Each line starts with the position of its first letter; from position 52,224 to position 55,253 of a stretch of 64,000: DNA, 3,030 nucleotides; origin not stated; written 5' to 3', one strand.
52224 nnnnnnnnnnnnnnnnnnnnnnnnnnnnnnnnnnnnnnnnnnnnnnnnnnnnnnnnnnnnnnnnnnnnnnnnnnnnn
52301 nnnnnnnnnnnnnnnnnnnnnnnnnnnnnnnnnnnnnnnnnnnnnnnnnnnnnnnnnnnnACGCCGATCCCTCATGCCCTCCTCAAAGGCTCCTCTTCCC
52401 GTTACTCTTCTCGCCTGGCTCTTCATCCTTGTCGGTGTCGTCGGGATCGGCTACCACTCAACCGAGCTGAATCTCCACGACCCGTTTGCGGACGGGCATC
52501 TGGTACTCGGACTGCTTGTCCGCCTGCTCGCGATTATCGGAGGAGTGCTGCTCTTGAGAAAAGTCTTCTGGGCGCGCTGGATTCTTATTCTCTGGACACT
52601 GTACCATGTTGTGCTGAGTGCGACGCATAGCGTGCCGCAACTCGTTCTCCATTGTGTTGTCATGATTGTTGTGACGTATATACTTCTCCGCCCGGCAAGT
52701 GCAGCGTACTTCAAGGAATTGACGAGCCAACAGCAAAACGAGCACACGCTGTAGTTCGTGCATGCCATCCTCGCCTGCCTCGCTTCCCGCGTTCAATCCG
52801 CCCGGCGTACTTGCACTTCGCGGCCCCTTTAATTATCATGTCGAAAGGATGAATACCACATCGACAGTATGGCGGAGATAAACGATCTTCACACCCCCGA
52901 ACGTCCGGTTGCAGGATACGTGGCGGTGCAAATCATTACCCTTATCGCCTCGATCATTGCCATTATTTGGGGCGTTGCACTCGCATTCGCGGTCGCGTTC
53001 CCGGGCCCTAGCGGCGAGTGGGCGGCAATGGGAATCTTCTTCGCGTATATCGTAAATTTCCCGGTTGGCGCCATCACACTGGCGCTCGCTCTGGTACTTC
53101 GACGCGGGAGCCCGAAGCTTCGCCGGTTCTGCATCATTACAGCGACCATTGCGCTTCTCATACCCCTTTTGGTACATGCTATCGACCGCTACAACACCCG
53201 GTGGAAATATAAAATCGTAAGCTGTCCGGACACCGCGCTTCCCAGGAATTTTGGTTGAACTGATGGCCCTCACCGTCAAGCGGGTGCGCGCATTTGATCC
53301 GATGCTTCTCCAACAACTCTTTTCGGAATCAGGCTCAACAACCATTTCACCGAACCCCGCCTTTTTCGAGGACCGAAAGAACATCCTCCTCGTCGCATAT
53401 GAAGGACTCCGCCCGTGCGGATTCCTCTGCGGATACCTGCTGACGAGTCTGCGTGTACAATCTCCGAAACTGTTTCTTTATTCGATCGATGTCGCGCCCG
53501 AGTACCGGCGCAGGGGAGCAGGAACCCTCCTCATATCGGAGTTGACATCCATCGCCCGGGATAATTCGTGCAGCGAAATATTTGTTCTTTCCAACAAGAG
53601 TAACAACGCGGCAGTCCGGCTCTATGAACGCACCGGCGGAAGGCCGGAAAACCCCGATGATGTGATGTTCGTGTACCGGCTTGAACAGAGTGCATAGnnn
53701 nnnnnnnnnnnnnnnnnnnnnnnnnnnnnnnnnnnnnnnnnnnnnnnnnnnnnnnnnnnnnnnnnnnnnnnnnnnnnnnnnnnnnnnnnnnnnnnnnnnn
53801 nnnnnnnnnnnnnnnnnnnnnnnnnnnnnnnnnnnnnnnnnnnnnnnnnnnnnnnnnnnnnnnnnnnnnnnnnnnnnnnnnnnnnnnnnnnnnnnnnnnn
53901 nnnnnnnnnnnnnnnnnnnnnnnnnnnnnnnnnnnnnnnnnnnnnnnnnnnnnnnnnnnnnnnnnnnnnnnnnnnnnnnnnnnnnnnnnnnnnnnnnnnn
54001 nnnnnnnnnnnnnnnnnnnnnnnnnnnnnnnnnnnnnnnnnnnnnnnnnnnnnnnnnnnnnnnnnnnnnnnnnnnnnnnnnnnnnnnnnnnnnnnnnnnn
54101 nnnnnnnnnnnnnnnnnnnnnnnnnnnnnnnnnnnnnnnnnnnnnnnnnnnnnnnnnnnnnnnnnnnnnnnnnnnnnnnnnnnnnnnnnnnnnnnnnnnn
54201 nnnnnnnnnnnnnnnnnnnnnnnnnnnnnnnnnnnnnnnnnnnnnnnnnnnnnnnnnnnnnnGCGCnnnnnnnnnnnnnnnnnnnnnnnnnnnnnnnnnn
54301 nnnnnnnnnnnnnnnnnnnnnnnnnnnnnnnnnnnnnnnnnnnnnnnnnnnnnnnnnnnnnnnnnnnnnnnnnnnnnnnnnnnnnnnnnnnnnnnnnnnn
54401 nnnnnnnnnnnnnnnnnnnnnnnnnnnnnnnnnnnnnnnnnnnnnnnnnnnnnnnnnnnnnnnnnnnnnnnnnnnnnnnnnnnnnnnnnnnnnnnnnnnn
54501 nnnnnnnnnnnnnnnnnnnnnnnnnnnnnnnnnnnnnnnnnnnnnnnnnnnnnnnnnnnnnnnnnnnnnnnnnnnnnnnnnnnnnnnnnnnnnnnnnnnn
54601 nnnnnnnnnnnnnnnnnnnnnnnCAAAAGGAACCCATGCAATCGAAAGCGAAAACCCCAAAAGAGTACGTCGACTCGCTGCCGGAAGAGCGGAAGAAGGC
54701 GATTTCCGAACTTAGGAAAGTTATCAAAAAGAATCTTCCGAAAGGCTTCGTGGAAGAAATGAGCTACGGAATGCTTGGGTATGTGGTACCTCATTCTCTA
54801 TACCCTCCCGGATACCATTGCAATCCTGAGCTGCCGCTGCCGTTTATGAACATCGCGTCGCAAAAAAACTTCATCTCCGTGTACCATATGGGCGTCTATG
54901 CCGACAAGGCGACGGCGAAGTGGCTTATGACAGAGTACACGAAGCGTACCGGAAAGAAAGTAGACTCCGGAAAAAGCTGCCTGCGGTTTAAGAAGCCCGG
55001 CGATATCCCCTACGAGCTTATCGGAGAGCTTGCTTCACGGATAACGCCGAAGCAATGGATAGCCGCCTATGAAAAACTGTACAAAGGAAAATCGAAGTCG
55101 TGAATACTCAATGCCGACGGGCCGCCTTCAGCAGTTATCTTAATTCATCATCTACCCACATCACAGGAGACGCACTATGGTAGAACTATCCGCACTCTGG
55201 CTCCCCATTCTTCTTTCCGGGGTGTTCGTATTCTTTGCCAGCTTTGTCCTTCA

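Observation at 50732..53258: Operon-like run of six small membrane-protein genes downstream of nrdJ, including a TMEM175-family channel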

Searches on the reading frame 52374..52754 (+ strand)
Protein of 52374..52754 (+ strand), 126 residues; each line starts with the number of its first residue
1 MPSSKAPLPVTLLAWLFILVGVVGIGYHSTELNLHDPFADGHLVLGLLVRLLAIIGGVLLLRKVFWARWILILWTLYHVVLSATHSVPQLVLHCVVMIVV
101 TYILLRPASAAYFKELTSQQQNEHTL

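Call 3: search_protein_families(library=pfam, proteins=[window:52374-52754:+], max_evalue=1)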
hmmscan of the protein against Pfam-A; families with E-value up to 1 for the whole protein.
window:52374-52754:+ (126 aa): 2 families
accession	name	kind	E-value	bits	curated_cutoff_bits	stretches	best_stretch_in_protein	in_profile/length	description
PF07543.17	PGA2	-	0.0034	17.9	24.2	1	95-123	19-47/135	Protein trafficking PGA2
PF14965.11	BRI3BP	-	0.07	13.1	27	1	48-119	89-157/179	Negative regulator of p53/TP53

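Call 6: search_protein_families(library=ncbifam, proteins=[window:52374-52754:+], max_evalue=1)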
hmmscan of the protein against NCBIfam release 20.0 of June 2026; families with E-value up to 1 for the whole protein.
window:52374-52754:+ (126 aa): 0 families

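Call 19: search_protein_families(library=padloc, proteins=[window:52374-52754:+], max_evalue=1)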
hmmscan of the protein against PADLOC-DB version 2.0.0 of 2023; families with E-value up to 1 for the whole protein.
window:52374-52754:+ (126 aa): 0 families

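Call 21: find_homologous_proteins(query=window:52374-52754:+, max_evalue=0.01)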
Query window:52374-52754:+ (126 aa): 4 proteins with E <= 0.01 among 41 candidates.
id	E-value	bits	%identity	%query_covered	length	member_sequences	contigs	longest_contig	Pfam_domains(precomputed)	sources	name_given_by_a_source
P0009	1.3e-74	266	100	100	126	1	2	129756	-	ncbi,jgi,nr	ncbi:MAG TPA: hypothetical protein VL633_05960 [Bacteroidota bacterium]|nr:hypothetical protein [Bac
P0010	6.8e-61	222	83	99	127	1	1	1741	-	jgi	jgi:hypothetical protein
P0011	1.1e-57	211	77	100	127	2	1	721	-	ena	-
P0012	1.2e-55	205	79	98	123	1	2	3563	-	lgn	-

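Call 23: find_encoding_contigs(protein=P0012, flank=6000, max_places=3)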
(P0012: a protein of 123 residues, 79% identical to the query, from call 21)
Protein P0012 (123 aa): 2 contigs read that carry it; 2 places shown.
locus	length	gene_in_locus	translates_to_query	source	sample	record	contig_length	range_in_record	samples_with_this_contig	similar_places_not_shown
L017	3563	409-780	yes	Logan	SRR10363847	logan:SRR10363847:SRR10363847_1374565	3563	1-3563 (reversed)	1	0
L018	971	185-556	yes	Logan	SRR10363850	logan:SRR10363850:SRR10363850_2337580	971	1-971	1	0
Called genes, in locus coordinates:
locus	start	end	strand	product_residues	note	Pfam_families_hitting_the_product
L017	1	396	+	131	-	?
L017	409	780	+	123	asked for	-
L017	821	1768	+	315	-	PF07676:PD40 (weak)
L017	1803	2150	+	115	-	-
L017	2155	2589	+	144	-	PF00583:Acetyltransf_1, PF13673:Acetyltransf_10 (weak), PF13508:Acetyltransf_7, PF08445:FR47 (weak)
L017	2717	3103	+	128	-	PF02537:CRCB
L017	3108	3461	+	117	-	PF02641:DUF190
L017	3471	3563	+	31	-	?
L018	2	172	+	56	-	?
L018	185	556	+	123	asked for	-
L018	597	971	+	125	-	?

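Call 24: find_encoding_contigs(protein=P0010, flank=6000, max_places=3)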
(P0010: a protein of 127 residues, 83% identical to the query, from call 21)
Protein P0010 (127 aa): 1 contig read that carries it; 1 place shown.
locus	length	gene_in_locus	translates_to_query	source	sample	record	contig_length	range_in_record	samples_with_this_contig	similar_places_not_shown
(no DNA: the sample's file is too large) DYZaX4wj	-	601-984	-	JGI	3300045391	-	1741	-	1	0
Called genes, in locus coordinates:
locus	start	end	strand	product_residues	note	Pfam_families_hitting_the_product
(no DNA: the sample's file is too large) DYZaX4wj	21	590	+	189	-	-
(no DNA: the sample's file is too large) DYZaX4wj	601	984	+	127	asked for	-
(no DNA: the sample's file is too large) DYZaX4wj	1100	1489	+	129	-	-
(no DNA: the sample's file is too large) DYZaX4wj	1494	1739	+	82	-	?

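Call 25: find_encoding_contigs(protein=P0009, flank=10000, max_places=3)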
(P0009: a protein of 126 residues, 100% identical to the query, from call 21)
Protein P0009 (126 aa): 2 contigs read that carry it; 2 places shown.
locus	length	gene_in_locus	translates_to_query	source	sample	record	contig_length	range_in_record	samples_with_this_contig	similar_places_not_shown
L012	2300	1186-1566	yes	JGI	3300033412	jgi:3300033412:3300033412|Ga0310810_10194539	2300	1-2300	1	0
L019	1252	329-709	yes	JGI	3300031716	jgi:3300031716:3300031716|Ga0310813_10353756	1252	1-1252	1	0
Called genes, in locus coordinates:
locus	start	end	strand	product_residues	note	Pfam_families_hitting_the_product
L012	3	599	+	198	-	?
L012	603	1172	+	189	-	-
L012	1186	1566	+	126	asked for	-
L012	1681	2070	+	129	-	-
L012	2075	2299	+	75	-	?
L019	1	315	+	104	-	?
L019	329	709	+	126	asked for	-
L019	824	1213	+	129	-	-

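Call 67: search_protein_families(library=phrogs, proteins=[window:52374-52751:+], max_evalue=1)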
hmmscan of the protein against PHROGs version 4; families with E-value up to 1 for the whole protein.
window:52374-52751:+ (126 aa): 0 families

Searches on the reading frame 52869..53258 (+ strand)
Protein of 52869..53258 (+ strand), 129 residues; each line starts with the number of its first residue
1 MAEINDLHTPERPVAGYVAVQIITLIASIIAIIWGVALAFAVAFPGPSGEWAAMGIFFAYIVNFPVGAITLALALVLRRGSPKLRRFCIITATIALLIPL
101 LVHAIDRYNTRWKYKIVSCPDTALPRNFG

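Call 3: search_protein_families(library=pfam, proteins=[window:52869-53258:+], max_evalue=1)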
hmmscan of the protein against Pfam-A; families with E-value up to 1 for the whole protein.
window:52869-53258:+ (129 aa): 3 families
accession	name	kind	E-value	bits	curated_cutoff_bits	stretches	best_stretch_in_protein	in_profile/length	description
PF19545.4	DUF6069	-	0.0093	16.5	27.2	1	19-100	16-91/129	Family of unknown function (DUF6069)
PF25810.1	TMEM218_N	-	0.66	10.5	27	0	29-50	14-35/60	Transmembrane protein 218, N-terminal domain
PF14015.11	DUF4231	-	0.86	10.5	24.7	0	26-68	19-60/103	Protein of unknown function (DUF4231)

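Call 6: search_protein_families(library=ncbifam, proteins=[window:52869-53258:+], max_evalue=1)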
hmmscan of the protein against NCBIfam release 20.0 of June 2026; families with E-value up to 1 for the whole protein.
window:52869-53258:+ (129 aa): 2 families
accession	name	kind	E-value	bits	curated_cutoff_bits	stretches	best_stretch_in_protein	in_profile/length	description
NF047332.1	Chlamy_GarD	equivalog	0.016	14.4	100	1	15-76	187-249/302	inclusion membrane protein GarD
NF009320.0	PRK12675.1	equivalog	0.028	15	128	1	67-110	41-86/104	putative monovalent cation/H+ antiporter subunit G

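Call 19: search_protein_families(library=padloc, proteins=[window:52869-53258:+], max_evalue=1)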
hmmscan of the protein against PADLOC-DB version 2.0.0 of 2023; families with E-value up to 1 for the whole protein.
window:52869-53258:+ (129 aa): 0 families

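Call 22: find_homologous_proteins(query=window:52869-53258:+, max_evalue=0.01)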
Query window:52869-53258:+ (129 aa): 5 proteins with E <= 0.01 among 103 candidates.
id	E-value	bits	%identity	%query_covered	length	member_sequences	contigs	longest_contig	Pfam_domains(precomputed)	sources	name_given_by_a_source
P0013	1.1e-74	266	97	100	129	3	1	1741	-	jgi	jgi:hypothetical protein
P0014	2.7e-54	200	84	84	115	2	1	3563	-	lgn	-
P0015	1.5e-49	185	83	81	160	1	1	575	-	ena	-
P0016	9.7e-33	131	57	79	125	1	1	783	-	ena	-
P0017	2.8e-12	65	46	61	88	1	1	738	-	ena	-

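Call 61: predict_structure(alignment_id=A2)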
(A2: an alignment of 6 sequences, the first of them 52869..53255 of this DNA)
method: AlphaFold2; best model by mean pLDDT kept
length: 129 residues; sequences in the alignment: 6
mean_pLDDT: 55.5   pTM: 0.28
mean pLDDT of the five models: 55.5, 54.4, 51.6, 51.4, 51.0
residues with pLDDT >= 90: 0; 70-90: 10; 50-70: 88; < 50: 31
segments of 3 or more residues with pLDDT < 50: 1-13, 112-129
pLDDT, mean of each block of 10 residues (from residue 1): 41 54 72 66 56 55 54 55 58 61 59 48 41
secondary structure, 60 per line:
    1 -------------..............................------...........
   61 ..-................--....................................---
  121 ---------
elements in order: H14-43 H50-62 H64-79 H82-117

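Call 67: search_protein_families(library=phrogs, proteins=[window:52869-53255:+], max_evalue=1)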
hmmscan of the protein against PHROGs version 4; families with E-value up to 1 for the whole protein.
window:52869-53255:+ (129 aa): 4 families
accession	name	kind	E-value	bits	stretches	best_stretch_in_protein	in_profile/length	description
phrog_34509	-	unknown function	0.31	12.1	1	9-36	16-44/65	-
phrog_22621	-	unknown function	0.54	11.6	1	18-63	24-69/122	-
phrog_16956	-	unknown function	0.7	10.7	0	22-73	5-54/55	-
phrog_5266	-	unknown function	0.84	10.8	1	89-112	10-33/38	-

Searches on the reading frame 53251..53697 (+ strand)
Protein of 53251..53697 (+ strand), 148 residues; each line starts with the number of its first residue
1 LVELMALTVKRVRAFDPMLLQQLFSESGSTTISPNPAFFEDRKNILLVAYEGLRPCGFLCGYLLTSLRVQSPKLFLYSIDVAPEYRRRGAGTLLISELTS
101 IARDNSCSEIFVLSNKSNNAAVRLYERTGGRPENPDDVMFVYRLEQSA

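Call 3: search_protein_families(library=pfam, proteins=[window:53251-53697:+], max_evalue=1)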
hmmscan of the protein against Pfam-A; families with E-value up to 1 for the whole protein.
window:53251-53697:+ (148 aa): 6 families
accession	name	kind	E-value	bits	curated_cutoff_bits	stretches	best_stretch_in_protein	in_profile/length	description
PF00583.31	Acetyltransf_1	-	9.8e-16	58.5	20.7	1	33-129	19-115/116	Acetyltransferase (GNAT) family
PF13508.13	Acetyltransf_7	-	1.3e-09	38.7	27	1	44-129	3-81/84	Acetyltransferase (GNAT) domain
PF08445.16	FR47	-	1.5e-08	35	22.1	1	68-131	16-78/86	FR47-like protein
PF13673.13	Acetyltransf_10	-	6.9e-07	29.7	23.6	1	39-129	26-106/128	Acetyltransferase (GNAT) domain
PF13302.13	Acetyltransf_3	-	0.044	14.9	25.4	1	76-130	82-137/138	Acetyltransferase (GNAT) domain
PF14542.12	Acetyltransf_CG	-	0.24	12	30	1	72-106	23-57/80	GCN5-related N-acetyl-transferase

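Call 6: search_protein_families(library=ncbifam, proteins=[window:53251-53697:+], max_evalue=1)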
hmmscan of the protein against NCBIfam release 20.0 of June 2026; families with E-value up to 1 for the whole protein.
window:53251-53697:+ (148 aa): 32 families (the best 25 are shown)
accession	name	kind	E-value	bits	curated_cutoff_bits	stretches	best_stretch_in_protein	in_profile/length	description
NF033083.0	AAC_3_I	equivalog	3.1e-14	53.4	200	1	39-132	43-136/145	AAC(3)-I family aminoglycoside N-acetyltransferase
TIGR01575.1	rimI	equivalog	1.4e-10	41.4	86.4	1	41-129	29-111/132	ribosomal protein S18-alanine N-acetyltransferase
NF002959.0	PRK03624.1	equivalog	5.3e-06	26.2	124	1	76-145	75-142/147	GNAT family acetyltransferase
NF000482.1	AAC_3_XI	exception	1.8e-05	24.6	300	1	63-132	65-134/148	aminoglycoside N-acetyltransferase AAC(3)-XI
NF043067.1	AAC_6p_group_E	equivalog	2.8e-05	24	140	1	22-129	15-126/140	aminoglycoside 6'-N-acetyltransferase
NF049894.1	CG3035_N_ac_Glu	equivalog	2.8e-05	23.5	280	1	78-129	237-288/300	N-acetylglutamate synthase, CG3035 family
NF000487.1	stat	exception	6.3e-05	22.6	420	1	16-129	52-160/189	streptothricin N-acetyltransferase STAT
NF000224.3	AAC_6p_Acine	exception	8.9e-05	22.5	225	1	70-112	72-114/146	AAC(6')-Ighjkrstuvwx family aminoglycoside N-acetyltransferase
NF007025.1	PRK09491.1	equivalog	9.8e-05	22.3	173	1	76-129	65-118/145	ribosomal protein S18-alanine N-acetyltransferase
NF041716.1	HxA_phane_GNAT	equivalog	0.00012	22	250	1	70-131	79-141/152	cyclophane-containing RiPP N-acetyltransferase HaaN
NF033374.6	AAC_6p_Id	exception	0.00039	20.5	320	1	54-129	54-132/149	aminoglycoside N-acetyltransferase AAC(6')-Id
TIGR03448.1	mycothiol_MshD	equivalog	0.00048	19.5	163.1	1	72-129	226-284/294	mycothiol synthase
NF040501.1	resist_ArsN2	equivalog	0.00049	19.7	125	1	70-116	45-91/133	arsenic resistance N-acetyltransferase ArsN2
NF008212.0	PRK10975.1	equivalog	0.00054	19.8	219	1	79-131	169-221/232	dTDP-4-amino-4,6-dideoxy-D-galactose acyltransferase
NF003641.0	PRK05279.1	equivalog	0.0012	17.8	344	1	78-118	364-404/441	amino-acid N-acetyltransferase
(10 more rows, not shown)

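Call 19: search_protein_families(library=padloc, proteins=[window:53251-53697:+], max_evalue=1)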
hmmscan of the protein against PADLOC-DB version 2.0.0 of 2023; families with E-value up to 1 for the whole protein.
window:53251-53697:+ (148 aa): 0 families

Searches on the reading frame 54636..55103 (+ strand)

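Call 3: search_protein_families(library=pfam, proteins=[window:54636-55103:+], max_evalue=1)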
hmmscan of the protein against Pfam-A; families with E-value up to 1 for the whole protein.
window:54636-55103:+ (155 aa): 2 families
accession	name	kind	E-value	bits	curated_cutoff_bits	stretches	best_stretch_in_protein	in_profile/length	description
PF08818.16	DUF1801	-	5.1e-17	62.5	27.2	1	19-133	1-81/85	Domain of unknown function (DU1801)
PF23321.1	R1_ABCA1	-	0.061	13.8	27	1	19-54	13-48/75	ABCA1-like, C-terminal R1 regulatory domain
